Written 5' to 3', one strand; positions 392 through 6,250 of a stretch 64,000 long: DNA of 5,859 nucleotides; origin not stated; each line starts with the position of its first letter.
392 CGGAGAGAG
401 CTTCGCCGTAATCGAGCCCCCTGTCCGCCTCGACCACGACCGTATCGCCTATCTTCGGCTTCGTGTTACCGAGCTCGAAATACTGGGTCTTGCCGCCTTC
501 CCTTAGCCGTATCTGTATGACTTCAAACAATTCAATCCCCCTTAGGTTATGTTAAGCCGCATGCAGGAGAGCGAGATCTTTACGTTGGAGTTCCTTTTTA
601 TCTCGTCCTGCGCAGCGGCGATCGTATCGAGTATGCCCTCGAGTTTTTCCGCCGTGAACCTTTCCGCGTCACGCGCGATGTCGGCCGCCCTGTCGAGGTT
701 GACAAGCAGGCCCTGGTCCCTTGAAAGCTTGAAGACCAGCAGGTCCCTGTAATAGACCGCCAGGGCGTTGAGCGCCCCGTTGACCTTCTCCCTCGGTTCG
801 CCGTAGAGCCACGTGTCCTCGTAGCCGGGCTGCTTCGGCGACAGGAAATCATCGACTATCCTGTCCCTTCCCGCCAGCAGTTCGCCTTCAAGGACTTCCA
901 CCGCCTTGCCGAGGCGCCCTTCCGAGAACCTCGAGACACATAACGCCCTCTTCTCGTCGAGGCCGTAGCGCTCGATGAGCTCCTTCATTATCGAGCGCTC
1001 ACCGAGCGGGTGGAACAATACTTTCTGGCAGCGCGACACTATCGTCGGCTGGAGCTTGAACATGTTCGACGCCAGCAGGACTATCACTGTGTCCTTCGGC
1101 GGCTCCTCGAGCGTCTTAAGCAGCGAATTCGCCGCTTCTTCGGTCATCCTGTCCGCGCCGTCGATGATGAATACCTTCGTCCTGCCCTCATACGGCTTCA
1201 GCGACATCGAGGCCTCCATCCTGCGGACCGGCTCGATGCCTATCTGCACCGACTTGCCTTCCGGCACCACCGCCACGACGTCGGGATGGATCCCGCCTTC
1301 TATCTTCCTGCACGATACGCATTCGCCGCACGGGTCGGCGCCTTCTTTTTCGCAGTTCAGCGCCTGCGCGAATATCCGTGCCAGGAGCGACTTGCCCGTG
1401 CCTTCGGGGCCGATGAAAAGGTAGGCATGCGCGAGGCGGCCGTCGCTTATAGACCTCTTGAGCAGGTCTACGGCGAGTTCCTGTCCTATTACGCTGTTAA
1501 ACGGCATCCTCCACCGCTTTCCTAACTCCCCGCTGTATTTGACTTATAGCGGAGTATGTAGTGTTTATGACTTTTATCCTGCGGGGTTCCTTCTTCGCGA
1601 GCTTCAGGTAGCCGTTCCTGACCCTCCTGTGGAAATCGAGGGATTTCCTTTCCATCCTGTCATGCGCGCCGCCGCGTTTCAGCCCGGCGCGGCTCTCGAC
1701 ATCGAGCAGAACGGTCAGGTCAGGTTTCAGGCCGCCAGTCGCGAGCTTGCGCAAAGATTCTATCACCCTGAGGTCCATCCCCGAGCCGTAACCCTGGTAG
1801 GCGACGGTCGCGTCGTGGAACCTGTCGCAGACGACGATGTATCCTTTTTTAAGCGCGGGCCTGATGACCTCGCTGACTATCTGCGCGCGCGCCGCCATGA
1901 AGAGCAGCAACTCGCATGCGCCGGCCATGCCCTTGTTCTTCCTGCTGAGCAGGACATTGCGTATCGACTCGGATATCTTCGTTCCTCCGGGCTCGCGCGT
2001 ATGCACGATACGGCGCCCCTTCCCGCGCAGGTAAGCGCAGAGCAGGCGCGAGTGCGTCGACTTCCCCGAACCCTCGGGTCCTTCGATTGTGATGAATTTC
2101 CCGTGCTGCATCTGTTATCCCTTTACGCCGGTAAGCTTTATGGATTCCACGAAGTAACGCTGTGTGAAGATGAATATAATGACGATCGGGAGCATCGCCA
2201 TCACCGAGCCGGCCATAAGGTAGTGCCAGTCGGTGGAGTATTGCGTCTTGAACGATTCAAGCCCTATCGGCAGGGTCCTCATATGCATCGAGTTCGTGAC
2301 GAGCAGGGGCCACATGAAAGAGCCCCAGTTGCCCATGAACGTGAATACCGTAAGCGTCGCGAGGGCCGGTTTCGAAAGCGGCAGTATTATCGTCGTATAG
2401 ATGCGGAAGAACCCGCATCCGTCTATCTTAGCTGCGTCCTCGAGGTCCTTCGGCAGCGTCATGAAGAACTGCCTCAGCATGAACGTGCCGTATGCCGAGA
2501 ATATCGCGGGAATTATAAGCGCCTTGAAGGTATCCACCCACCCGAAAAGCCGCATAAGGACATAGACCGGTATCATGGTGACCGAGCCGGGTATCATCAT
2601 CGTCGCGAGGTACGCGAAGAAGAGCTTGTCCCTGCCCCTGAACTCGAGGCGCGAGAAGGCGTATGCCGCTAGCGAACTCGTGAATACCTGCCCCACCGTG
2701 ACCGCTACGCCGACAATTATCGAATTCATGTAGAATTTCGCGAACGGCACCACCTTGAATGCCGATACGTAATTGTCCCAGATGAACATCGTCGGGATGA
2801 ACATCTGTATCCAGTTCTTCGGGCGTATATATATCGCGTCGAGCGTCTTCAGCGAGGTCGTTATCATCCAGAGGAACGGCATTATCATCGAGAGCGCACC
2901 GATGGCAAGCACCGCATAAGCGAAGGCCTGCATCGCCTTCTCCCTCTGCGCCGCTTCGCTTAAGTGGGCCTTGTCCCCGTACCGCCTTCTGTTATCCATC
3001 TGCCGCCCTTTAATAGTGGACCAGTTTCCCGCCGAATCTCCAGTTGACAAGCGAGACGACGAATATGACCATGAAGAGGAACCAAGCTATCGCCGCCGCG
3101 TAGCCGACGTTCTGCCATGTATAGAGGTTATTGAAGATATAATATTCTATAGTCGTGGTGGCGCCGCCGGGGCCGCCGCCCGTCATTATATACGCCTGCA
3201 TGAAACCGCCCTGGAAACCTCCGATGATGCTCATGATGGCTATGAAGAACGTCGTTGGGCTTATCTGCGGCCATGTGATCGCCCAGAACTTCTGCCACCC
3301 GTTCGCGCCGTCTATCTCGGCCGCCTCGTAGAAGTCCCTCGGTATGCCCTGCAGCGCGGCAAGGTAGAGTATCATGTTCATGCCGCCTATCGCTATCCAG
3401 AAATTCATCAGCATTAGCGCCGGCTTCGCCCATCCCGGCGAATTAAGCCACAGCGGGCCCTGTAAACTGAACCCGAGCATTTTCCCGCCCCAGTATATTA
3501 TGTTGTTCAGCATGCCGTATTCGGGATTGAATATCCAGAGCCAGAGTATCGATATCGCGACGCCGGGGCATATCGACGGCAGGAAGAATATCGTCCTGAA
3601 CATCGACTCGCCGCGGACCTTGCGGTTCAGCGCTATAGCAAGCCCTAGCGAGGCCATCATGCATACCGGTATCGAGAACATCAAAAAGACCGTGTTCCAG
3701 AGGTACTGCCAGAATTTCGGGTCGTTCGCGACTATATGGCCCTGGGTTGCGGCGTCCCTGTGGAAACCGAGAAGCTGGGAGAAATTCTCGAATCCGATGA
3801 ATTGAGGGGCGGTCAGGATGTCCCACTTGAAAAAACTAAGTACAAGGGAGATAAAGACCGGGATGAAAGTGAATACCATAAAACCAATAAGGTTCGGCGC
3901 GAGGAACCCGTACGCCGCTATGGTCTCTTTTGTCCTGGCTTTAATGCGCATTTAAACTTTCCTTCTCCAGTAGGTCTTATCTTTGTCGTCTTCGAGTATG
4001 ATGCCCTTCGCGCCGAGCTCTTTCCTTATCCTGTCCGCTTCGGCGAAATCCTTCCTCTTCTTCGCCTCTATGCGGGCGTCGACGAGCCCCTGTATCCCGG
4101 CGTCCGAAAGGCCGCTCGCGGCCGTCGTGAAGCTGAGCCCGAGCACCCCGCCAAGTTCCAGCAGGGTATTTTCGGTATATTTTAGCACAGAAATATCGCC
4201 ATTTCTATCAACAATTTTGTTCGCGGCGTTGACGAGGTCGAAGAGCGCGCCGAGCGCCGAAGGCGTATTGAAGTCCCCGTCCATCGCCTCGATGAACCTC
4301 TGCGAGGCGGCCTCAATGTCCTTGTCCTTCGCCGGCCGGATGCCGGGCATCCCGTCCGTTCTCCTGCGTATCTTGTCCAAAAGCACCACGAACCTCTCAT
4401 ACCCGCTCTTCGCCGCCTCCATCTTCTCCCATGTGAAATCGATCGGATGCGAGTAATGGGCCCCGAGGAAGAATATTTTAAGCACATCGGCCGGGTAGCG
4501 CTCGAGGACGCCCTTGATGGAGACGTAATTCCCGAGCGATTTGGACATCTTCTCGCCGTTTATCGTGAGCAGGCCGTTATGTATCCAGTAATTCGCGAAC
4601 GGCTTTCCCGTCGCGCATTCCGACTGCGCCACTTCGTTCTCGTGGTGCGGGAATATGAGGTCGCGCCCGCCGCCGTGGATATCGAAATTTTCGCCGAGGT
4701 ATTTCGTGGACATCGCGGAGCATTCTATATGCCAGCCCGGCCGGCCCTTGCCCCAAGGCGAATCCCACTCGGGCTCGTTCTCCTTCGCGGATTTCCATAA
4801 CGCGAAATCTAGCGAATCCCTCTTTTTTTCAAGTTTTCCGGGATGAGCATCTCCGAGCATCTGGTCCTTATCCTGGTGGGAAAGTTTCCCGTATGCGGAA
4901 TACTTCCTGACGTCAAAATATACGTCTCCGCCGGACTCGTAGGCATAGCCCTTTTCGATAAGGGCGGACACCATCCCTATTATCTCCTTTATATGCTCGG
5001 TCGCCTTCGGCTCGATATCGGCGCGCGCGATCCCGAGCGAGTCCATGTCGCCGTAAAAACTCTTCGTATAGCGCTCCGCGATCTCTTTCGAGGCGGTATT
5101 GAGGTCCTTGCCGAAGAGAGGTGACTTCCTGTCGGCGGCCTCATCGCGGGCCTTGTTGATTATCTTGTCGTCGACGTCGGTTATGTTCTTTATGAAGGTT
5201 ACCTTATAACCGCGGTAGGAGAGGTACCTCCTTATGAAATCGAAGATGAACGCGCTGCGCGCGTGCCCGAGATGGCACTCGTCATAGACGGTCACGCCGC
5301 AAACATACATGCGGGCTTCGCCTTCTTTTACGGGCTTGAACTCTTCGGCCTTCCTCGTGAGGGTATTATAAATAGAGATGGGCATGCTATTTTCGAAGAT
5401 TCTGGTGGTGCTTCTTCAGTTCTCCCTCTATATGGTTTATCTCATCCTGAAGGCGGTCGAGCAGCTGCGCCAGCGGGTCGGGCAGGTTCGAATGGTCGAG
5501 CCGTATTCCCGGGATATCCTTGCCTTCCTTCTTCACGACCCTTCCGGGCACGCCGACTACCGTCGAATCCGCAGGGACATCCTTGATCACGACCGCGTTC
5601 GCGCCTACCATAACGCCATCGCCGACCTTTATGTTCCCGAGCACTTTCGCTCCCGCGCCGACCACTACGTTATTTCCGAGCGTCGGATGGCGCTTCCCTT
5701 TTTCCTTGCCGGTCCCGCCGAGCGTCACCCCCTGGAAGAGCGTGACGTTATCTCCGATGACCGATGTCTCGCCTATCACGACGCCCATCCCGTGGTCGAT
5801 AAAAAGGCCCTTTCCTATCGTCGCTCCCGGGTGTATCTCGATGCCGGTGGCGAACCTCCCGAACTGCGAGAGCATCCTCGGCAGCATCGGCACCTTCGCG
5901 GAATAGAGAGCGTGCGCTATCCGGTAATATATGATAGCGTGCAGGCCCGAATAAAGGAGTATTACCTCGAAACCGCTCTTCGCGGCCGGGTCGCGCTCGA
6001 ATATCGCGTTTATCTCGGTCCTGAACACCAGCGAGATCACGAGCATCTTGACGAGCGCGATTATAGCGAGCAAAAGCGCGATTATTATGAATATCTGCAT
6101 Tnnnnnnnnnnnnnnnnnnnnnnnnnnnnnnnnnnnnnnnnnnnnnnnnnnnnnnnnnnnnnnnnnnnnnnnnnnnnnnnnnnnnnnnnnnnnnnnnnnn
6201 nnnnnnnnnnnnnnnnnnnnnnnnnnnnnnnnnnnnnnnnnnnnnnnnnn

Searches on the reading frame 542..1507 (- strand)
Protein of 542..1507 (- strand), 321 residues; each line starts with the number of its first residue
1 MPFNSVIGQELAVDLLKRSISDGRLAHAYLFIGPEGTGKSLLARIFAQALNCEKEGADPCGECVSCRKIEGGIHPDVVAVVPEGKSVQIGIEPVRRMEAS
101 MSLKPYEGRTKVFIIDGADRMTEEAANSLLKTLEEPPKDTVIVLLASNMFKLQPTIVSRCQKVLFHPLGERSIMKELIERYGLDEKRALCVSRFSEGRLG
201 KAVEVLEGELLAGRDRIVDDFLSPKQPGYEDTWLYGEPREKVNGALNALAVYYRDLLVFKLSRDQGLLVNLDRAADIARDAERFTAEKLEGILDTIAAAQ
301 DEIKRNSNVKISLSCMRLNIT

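Call 19: search_protein_families(library=pfam, proteins=[window:542-1507:-], max_evalue=0.001)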
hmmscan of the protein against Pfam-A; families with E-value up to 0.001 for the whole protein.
window:542-1507:- (321 aa): 6 families
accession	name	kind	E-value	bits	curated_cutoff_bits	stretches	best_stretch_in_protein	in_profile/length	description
PF13177.12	DNA_pol3_delta2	-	1.4e-55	188.1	27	1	9-168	2-160/161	DNA polymerase III, delta subunit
PF00004.35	AAA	-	2.9e-10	41.1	21.2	1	30-167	2-130/131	ATPase family associated with various cellular activities (AAA)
PF07728.20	AAA_5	-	1.5e-06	28.7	22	1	30-135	3-92/139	AAA domain (dynein-related subfamily)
PF13401.12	AAA_22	-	3.5e-06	27.8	27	1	29-146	8-122/130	AAA domain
PF09115.15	DNApol3-delta_C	-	0.00014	22.8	21.7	1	244-314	38-107/117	DNA polymerase III, delta subunit, C terminal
PF13191.12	AAA_16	-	0.00045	21.2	32.6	0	15-66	15-63/167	AAA ATPase domain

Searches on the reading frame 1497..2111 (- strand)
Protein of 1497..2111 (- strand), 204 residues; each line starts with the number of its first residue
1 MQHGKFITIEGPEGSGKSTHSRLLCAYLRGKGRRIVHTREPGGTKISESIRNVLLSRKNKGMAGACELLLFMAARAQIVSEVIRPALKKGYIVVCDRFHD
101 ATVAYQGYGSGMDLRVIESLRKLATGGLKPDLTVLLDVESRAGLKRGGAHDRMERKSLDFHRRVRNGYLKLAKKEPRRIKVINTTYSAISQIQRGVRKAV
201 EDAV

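Call 19: search_protein_families(library=pfam, proteins=[window:1497-2111:-], max_evalue=0.001)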
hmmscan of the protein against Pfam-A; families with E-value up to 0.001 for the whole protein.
window:1497-2111:- (204 aa): 3 families
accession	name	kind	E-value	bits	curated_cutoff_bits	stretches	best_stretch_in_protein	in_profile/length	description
PF02223.23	Thymidylate_kin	-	2.5e-49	167.9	27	1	9-193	1-182/185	Thymidylate kinase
PF13521.12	AAA_28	-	0.0001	23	27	1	7-169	2-147/164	AAA domain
PF20720.3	nSTAND3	-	0.00018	21.7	27.2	1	3-41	16-54/155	Novel STAND NTPase 3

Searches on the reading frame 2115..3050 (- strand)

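Call 19: search_protein_families(library=pfam, proteins=[window:2115-3050:-], max_evalue=0.001)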
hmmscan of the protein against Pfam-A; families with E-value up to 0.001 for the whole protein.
window:2115-3050:- (311 aa): 1 family
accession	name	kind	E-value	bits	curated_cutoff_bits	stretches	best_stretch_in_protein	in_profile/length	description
PF00528.27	BPD_transp_1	-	1.9e-20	73.8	26.4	1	125-304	5-182/184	Binding-protein-dependent transport system inner membrane component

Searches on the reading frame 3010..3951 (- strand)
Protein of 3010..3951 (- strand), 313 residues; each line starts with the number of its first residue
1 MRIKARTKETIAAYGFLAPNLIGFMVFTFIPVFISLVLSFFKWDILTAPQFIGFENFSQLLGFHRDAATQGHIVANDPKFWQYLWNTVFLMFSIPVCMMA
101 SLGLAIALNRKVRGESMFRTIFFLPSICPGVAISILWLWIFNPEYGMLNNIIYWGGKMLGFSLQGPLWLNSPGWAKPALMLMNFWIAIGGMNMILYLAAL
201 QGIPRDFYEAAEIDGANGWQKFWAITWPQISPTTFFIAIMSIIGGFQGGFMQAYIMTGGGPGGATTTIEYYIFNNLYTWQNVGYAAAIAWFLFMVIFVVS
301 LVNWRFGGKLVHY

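Call 19: search_protein_families(library=pfam, proteins=[window:3010-3951:-], max_evalue=0.001)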
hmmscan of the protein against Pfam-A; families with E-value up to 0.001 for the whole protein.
window:3010-3951:- (313 aa): 1 family
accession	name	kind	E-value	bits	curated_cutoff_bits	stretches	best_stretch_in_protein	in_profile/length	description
PF00528.27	BPD_transp_1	-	9.6e-20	71.5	26.4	1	102-301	4-174/184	Binding-protein-dependent transport system inner membrane component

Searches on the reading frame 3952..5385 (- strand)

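Call 19: search_protein_families(library=pfam, proteins=[window:3952-5385:-], max_evalue=0.001)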
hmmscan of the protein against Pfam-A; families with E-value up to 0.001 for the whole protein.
window:3952-5385:- (477 aa): 6 families
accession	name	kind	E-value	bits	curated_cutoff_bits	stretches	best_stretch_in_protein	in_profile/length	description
PF01406.26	tRNA-synt_1e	-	1.8e-130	435.2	27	1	16-326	2-300/301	tRNA synthetases class I (C) catalytic domain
PF09190.17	DALR_2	-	8.1e-17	62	22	1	363-419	1-56/57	DALR domain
PF00133.28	tRNA-synt_1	-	2.4e-12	46.8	22.7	2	257-315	353-411/414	tRNA synthetases class I (I, L, M and V)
PF09334.17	tRNA-synt_1g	-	5.2e-12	45.7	20.1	1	252-322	300-371/391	tRNA synthetases class I (M)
PF23493.1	CysS_C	-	5.1e-09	36.6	23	1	428-474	5-51/51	Cysteinyl-tRNA ligase anticodon binding domain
PF01921.24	tRNA-synt_1f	-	1.4e-06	27.9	27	0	276-332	279-335/360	tRNA synthetases class I (K)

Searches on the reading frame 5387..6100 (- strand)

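Call 19: search_protein_families(library=pfam, proteins=[window:5387-6100:-], max_evalue=0.001)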
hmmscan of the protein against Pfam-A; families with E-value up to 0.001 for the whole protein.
window:5387-6100:- (237 aa): 2 families
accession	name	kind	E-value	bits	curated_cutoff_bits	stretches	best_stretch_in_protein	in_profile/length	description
PF00132.30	Hexapep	-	5.9e-12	45.2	27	1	138-172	1-35/36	Bacterial transferase hexapeptide (six repeats)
PF14602.12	Hexapep_2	-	7.7e-05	22.8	27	0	107-128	2-21/34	Hexapeptide repeat of succinyl-transferase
